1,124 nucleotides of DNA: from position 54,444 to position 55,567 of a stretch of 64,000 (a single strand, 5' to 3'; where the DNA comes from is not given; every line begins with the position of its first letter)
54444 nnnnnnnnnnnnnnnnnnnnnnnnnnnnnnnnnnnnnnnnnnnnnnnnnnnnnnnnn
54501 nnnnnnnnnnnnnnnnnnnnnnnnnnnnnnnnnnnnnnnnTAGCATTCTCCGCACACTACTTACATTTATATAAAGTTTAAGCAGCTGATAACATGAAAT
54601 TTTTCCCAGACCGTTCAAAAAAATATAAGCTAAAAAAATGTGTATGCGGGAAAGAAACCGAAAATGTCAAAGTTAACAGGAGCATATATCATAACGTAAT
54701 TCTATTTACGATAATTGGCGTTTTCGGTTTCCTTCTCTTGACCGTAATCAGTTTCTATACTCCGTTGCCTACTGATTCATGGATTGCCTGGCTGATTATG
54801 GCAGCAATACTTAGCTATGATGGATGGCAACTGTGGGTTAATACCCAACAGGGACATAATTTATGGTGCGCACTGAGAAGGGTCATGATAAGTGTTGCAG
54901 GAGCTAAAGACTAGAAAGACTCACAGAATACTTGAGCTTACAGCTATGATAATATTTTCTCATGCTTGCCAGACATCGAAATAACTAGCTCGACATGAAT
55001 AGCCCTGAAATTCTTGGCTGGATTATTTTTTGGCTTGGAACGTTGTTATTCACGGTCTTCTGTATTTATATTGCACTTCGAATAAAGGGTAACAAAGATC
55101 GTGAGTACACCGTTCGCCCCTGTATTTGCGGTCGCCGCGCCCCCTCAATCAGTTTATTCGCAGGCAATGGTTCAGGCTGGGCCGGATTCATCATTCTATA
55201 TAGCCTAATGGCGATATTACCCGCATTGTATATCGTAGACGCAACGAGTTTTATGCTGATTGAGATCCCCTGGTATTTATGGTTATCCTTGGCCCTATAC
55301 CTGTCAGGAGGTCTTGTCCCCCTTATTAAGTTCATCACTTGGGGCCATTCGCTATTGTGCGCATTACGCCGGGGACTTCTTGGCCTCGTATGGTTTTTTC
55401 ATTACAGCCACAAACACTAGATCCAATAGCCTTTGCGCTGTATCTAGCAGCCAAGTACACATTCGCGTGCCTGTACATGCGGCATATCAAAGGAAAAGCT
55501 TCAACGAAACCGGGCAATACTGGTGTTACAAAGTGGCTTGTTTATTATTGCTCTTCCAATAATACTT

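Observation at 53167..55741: Array of six small two-TM proteins; four or five share a split Cys/His motif (CxCG at N-terminus, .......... at C-terminus)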

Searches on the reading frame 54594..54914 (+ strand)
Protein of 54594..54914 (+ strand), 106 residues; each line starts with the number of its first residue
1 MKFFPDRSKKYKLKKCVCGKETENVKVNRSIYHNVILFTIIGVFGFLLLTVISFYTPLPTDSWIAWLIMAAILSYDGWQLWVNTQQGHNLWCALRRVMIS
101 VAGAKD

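Call 5: search_protein_families(library=pfam, proteins=[window:54594-54911:+], max_evalue=1)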
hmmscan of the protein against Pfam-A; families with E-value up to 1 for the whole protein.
window:54594-54911:+ (106 aa): 5 families
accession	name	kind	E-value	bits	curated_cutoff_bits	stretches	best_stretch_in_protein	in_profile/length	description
PF04791.21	LMBR1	-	0.017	14.5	31.9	1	18-63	112-157/510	LMBR1-like membrane protein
PF09082.15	DUF1922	-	0.15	12.8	30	1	10-30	18-37/56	Domain of unknown function (DUF1922)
PF11377.13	DUF3180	-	0.16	12.7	28.4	1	35-87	2-55/135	Protein of unknown function (DUF3180)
PF07332.16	Phage_holin_3_6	-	0.17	12.4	28.4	1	34-74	36-80/116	Putative Actinobacterial Holin-X, holin superfamily III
PF13239.11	2TM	-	0.24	11.9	24.8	1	22-82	4-60/79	2TM domain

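Call 6: search_protein_families(library=ncbifam, proteins=[window:54594-54911:+], max_evalue=1)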
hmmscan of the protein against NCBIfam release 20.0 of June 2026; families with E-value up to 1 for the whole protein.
window:54594-54911:+ (106 aa): 2 families
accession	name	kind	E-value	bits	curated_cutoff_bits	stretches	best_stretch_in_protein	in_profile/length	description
TIGR02611.1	TIGR02611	hypoth_equivalog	0.014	15.2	70.6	1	24-75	12-62/121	TIGR02611 family protein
NF047524.1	LIC_10461_domain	domain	0.044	14.2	60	1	14-44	44-74/83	LIC_10461 domain-containing protein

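Call 8: find_encoding_contigs(protein=window:54594-54914:+, flank=10000, max_places=6)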
Protein window:54594-54914:+ (106 aa): 3 contigs read that carry it; 2 places shown.
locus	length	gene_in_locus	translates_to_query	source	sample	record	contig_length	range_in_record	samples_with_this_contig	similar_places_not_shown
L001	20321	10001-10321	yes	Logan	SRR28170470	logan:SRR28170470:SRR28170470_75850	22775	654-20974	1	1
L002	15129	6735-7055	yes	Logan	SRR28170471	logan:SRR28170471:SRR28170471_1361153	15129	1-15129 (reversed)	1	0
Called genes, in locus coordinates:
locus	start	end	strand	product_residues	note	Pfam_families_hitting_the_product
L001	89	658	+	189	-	-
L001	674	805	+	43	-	-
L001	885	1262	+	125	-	-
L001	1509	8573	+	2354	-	PF05593:RHS_repeat (faint), PF07691:PA14, PF10528:GLEYA (weak), PF07691:PA14, PF10528:GLEYA, PF07691:PA14, PF25023:TEN_YD-shell (weak)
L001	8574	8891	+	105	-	-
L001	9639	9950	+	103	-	-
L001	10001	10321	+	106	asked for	-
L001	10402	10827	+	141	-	-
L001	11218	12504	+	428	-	PF04545:Sigma70_r4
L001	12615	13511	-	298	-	PF04055:Radical_SAM, PF13186:SPASM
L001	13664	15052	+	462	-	PF01546:Peptidase_M20, PF07687:M20_dimer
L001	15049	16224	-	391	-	PF01341:Glyco_hydro_6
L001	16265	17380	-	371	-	-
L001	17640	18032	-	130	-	PF00072:Response_reg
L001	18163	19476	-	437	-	PF01336:tRNA_anti-codon, PF00152:tRNA-synt_2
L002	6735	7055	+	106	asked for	-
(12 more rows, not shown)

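Call 23: search_protein_representatives(alignment_id=A3)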
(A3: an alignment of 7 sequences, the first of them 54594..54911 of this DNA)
Query: 7 sequences, 111 profile positions. Proteins with E-value up to 0.001 (for the whole library): 70; up to 1e-10: 16; up to 1e-30: 2. The best 70 are listed.
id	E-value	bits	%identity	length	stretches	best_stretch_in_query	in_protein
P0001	1.3e-37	144.4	-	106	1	5-109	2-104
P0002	1.2e-35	138.0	-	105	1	5-109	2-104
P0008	3.8e-26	107.4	-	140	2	6-110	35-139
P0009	1.6e-22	95.8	-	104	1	5-108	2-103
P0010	9.6e-22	93.3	-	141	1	9-111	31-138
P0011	1.9e-20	89.1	-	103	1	5-107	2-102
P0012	2.3e-20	88.8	-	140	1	5-110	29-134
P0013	2.3e-19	85.6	-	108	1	5-107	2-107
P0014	2.1e-18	82.5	-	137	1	11-110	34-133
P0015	6.9e-18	80.8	-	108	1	5-107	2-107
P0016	4.7e-15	71.7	-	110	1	5-107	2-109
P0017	8.3e-14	67.7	-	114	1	7-109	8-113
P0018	1.5e-13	66.9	-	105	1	9-107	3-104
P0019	3.0e-11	59.5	-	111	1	9-106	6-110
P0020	7.6e-11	58.2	-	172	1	8-102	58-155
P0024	3.8e-10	55.9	-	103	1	5-105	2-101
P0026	4.3e-10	55.7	-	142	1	4-105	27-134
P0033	1.9e-08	50.4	-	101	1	12-106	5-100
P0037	6.1e-08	48.8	-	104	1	13-106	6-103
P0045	1.5e-06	44.4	-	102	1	5-107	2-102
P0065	2.7e-04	37.1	-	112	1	7-108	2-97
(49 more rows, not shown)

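Call 28: find_encoding_contigs(protein=P0009, flank=10000, max_places=4)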
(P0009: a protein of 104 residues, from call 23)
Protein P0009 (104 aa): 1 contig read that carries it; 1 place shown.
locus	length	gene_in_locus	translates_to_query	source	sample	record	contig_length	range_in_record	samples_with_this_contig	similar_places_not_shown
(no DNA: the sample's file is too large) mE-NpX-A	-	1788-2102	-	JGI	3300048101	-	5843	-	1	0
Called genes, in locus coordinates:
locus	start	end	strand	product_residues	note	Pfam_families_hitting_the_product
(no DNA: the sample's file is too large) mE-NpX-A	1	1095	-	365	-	?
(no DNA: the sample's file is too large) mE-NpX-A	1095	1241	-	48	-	-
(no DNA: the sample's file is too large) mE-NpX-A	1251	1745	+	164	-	-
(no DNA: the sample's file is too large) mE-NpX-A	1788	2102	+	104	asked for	-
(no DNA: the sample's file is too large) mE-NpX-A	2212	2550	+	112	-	-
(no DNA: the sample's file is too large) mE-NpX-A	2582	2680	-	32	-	-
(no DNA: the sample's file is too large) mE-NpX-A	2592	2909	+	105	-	-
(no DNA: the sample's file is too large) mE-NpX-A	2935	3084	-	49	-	-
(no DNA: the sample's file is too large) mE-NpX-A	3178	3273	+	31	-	-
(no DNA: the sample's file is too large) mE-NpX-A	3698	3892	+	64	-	-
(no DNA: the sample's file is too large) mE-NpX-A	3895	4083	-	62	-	-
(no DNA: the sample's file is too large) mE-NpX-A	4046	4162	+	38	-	-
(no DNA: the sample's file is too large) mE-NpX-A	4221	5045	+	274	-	PF03588:Leu_Phe_trans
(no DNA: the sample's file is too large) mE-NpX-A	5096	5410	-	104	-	-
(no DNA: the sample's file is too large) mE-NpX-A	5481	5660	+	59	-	PF04002:RadC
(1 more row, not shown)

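Call 31: find_homologous_proteins(query=A5, max_evalue=0.001)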
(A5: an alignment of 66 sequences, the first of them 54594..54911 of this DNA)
Query A5 (66 sequences) (106 aa, profile of the alignment): 4 proteins with E <= 0.001 among 4080 candidates.
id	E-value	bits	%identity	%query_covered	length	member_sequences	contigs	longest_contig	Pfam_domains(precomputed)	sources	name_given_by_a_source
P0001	1.3e-24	104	100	100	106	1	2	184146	-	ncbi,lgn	-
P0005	1.4e-17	82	22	92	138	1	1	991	-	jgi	jgi:hypothetical protein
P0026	1.3e-15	75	23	89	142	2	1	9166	-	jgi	jgi:hypothetical protein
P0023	5.6e-14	70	21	55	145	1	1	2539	-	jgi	jgi:hypothetical protein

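Call 32: find_encoding_contigs(protein=P0013, flank=10000, max_places=4)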
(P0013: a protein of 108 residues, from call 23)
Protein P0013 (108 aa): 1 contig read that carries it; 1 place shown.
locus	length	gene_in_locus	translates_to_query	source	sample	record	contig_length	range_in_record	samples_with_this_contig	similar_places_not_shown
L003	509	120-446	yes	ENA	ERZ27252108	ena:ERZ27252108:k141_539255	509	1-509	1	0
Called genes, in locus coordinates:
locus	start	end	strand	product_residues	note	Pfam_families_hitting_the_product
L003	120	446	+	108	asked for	-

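Call 33: find_encoding_contigs(protein=P0024, flank=10000, max_places=4)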
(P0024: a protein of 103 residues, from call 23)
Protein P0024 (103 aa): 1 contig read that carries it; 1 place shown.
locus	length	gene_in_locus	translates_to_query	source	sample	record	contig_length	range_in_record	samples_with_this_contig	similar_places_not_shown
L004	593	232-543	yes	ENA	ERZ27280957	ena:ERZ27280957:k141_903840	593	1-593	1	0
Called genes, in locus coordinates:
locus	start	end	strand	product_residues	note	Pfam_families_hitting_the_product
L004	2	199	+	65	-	?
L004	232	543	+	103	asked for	-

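Call 34: find_encoding_contigs(protein=P0033, flank=10000, max_places=4)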
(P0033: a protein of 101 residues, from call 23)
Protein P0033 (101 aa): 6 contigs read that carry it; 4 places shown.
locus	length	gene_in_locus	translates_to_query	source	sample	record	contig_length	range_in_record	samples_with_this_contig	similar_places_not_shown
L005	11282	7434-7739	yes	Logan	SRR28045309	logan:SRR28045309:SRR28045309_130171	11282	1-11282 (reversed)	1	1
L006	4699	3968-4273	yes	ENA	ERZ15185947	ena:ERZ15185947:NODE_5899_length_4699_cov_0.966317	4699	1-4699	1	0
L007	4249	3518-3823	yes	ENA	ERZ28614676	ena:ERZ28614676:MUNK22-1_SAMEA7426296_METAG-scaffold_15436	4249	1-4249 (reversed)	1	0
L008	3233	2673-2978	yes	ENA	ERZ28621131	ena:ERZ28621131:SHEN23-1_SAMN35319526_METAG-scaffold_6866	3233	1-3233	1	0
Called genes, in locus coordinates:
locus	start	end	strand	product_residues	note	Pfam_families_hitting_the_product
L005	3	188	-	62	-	?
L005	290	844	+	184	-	-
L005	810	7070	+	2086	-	PF07691:PA14, PF10528:GLEYA (weak), PF07691:PA14, PF05593:RHS_repeat (weak), PF07691:PA14, PF25023:TEN_YD-shell (weak)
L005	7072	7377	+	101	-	-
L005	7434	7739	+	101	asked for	-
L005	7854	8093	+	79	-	-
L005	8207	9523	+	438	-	-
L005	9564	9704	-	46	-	-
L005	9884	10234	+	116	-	PF01638:HxlR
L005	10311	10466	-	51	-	-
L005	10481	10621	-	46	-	-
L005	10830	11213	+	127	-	PF04956:TrbC, PF18895:T4SS_pilin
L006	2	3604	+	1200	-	?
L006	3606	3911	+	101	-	-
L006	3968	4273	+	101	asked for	-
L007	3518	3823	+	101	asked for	-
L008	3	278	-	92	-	?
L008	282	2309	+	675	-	PF05593:RHS_repeat (faint), PF25023:TEN_YD-shell (weak)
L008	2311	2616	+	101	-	-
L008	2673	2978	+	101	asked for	-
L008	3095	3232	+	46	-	?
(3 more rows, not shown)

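Call 55: predict_structure(alignment_id=A5)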
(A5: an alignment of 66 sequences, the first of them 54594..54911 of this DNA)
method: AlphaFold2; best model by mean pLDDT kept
length: 106 residues; sequences in the alignment: 66
mean_pLDDT: 88.5   pTM: 0.71
mean pLDDT of the five models: 88.5, 86.5, 85.9, 85.6, 84.1
residues with pLDDT >= 90: 80; 70-90: 15; 50-70: 9; < 50: 2
segments of 3 or more residues with pLDDT < 50: none
pLDDT, mean of each block of 10 residues (from residue 1): 62 91 90 90 94 94 92 95 96 93 69
secondary structure, 60 per line:
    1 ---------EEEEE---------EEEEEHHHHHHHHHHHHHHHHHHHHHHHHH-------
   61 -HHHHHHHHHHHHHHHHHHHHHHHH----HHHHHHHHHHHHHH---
elements in order: E10-14 E24-28 H29-53 H62-85 H90-103
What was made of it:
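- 54594..54914 (+): Copy 4 (106 aa), an intact family member with no adjacent toxin. AlphaFold2 model pLDDT 88.5 (call 55).
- The hairpin-loop plus helix-start geometry (call 55) and the H-x3-C spacing are typical of structural zinc sites such as treble-clef fingers and the ZAS Hx3Cx2C motif (general knowledge).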

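Call 59: fold_search(model_id=the predicted structure, library=pdb)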
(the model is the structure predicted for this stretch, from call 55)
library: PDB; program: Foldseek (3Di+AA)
matches with E <= 10: 3; with E <= 0.001: 0
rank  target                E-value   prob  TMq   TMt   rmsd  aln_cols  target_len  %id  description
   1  9dxh_A                5.7e+00  0.03  0.26  0.07  27.1       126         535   13  attPmm and attBmm bound serine integrase complex in the pre-rotation state (released 2026-01-21)
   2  9kax_MODEL_1_A        6.5e+00  0.04  0.25  0.29   8.4        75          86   12  The outward-open structure of BjSemiSWEET in native cellular membranes determined by in situ solid-state NMR (released 2025-09-10)
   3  7ti8_D                8.3e+00  0.05  0.26  0.11   7.6        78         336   12  Structure of the yeast clamp loader (Replication Factor C RFC) bound to the open sliding clamp (Proliferating Cell Nuc (released 2022-02-16)

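Call 62: find_encoding_contigs(protein=P0026, flank=10000, max_places=3)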
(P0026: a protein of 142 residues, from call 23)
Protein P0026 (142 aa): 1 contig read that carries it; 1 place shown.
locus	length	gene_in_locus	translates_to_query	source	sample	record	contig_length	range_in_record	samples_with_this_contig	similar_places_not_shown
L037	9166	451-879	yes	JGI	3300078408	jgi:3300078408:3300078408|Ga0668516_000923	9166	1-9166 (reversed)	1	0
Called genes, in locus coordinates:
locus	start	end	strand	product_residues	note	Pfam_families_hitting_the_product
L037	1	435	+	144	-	?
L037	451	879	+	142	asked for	-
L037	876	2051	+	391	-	PF04851:ResIII (faint), PF13401:AAA_22 (faint), PF09848:SLFN-g3_helicase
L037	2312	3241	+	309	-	PF13676:TIR_2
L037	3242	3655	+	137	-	PF08818:DUF1801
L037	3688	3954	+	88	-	PF11950:DUF3467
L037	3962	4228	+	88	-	-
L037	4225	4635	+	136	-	-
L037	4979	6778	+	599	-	-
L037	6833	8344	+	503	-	-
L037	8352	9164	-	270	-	?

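Call 63: find_encoding_contigs(protein=P0045, flank=10000, max_places=3)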
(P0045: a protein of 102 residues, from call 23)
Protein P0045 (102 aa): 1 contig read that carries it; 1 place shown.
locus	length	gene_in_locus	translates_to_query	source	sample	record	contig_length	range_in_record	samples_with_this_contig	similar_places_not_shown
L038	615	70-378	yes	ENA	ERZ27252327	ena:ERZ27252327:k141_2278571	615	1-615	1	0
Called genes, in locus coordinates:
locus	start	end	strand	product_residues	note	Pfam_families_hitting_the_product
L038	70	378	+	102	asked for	-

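Call 64: find_encoding_contigs(protein=P0065, flank=10000, max_places=3)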
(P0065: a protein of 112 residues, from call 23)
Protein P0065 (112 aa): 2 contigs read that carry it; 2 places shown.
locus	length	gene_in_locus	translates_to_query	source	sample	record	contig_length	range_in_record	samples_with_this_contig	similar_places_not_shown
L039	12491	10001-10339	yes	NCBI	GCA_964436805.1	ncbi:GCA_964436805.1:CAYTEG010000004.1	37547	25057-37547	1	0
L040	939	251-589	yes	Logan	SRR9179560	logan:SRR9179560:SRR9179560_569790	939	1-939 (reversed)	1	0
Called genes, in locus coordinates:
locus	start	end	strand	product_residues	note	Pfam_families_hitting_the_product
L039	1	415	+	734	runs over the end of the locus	PF02743:dCache_1, PF00672:HAMP, PF00989:PAS, PF08448:PAS_4, PF13426:PAS_9 (weak), PF00512:HisKA, PF02518:HATPase_c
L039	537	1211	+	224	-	-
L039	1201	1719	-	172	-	PF28549:NDPSase_N (weak), PF00293:NUDIX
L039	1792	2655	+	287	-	PF03781:FGE-sulfatase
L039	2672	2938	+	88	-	PF02597:ThiS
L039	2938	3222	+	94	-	PF07876:Dabb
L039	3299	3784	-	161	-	PF00383:dCMP_cyt_deam_1, PF14437:MafB19-deam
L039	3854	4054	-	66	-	-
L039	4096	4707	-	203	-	-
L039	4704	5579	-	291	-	-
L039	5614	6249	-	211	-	-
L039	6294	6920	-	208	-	-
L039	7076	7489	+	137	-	-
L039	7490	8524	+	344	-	PF18454:Mtd_N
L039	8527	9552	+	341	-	PF18454:Mtd_N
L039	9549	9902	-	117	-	-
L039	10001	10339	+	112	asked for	-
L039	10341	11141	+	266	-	-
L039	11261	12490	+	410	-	?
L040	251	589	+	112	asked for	-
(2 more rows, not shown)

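Call 84: find_encoding_contigs(protein=P0011, flank=10000, max_places=3)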
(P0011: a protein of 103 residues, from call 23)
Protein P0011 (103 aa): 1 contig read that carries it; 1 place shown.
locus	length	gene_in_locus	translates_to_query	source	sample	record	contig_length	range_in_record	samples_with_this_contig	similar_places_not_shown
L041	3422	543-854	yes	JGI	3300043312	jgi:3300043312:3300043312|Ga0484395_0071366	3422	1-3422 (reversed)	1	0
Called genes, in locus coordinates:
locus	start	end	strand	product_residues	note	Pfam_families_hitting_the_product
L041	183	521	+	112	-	-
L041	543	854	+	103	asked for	-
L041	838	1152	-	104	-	-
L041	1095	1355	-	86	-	-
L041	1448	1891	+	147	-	-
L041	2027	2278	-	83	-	-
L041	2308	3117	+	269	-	-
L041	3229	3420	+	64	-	?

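Call 85: find_encoding_contigs(protein=P0017, flank=10000, max_places=3)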
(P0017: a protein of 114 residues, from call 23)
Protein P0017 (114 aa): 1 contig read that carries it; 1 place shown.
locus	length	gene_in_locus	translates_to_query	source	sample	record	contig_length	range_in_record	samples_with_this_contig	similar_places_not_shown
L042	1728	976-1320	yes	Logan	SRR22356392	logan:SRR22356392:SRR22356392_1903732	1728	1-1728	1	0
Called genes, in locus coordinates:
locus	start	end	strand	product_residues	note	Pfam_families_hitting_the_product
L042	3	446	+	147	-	?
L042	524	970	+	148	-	-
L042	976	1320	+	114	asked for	-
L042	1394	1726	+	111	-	?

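Call 86: find_encoding_contigs(protein=P0037, flank=10000, max_places=3)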
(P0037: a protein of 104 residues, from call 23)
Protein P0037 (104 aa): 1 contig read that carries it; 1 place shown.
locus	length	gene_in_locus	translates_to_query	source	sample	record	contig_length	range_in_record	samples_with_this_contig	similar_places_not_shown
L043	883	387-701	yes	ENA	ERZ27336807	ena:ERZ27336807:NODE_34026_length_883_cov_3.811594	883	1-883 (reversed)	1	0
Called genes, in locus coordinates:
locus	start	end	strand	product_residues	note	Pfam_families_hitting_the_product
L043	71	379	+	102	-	-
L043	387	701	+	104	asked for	-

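Call 97: search_protein_families(library=padloc, proteins=[window:54594-54911:+], max_evalue=0.1)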
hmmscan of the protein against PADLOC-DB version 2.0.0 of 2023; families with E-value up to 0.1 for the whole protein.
window:54594-54911:+ (106 aa): 0 families

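Call 98: search_protein_families(library=phrogs, proteins=[window:54594-54911:+], max_evalue=0.1)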
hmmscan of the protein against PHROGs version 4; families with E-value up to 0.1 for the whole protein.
window:54594-54911:+ (106 aa): 1 family
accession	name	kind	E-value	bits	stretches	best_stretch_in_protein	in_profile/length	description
phrog_29862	-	unknown function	0.066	14.3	1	2-40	15-53/123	-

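Call 99: search_solved_structures(query=A5, max_evalue=1)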
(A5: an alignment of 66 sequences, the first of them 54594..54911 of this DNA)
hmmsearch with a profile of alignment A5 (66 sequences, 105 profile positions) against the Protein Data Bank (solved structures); distinct sequences matched with E-value up to 1: 4.
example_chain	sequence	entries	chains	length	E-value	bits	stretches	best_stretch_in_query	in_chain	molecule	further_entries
7wf4_D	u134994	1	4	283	0.15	15.5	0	23-72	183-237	Potassium voltage-gated channel subfamily A member 3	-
7wf3_B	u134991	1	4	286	0.15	15.5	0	23-72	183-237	Potassium voltage-gated channel subfamily A member 3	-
8eau_p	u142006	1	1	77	0.18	15.2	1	33-90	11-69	Vacuolar ATPase assembly integral membrane protein VMA21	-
5zih_A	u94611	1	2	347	0.9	13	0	38-85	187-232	Sensory opsin A,Chrimson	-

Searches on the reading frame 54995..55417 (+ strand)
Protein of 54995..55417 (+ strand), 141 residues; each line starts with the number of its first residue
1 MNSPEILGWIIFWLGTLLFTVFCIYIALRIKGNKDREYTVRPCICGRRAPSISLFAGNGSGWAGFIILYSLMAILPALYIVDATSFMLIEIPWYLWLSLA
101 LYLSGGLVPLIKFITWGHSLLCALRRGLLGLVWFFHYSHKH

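Call 5: search_protein_families(library=pfam, proteins=[window:54995-55417:+], max_evalue=1)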
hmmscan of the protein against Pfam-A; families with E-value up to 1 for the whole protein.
window:54995-55417:+ (141 aa): 0 families

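Call 6: search_protein_families(library=ncbifam, proteins=[window:54995-55417:+], max_evalue=1)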
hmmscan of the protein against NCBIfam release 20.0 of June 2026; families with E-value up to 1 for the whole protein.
window:54995-55417:+ (141 aa): 0 families

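Call 16: find_related_loci(query=A4, collection=genome_contigs, flank=10000)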
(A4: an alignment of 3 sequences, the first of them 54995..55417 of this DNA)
Query A4 (141 aa) in genome_contigs; peptide patterns used: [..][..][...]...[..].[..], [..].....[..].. (x = any residue, [..] = any of these).
112 stretches matched a pattern, but none encodes a relative of the query by tblastn (E <= 1e-3).

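Call 19: find_related_loci(query=A4, collection=metagenome_contigs, flank=10000)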
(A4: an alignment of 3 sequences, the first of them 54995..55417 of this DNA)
Query A4 (141 aa) in metagenome_contigs; peptide patterns used: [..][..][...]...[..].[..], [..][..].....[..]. (x = any residue, [..] = any of these).
322 stretches matched a pattern, but none encodes a relative of the query by tblastn (E <= 1e-3).
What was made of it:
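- Tried and rejected: Genome and metagenome scans with the three-helix subfamily patterns found nothing (calls 16, 19).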

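Call 97: search_protein_families(library=padloc, proteins=[window:54995-55417:+], max_evalue=0.1)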
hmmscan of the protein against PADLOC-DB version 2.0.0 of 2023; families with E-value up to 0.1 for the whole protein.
window:54995-55417:+ (141 aa): 0 families

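Call 98: search_protein_families(library=phrogs, proteins=[window:54995-55417:+], max_evalue=0.1)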
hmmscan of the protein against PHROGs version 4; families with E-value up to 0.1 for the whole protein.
window:54995-55417:+ (141 aa): 0 families
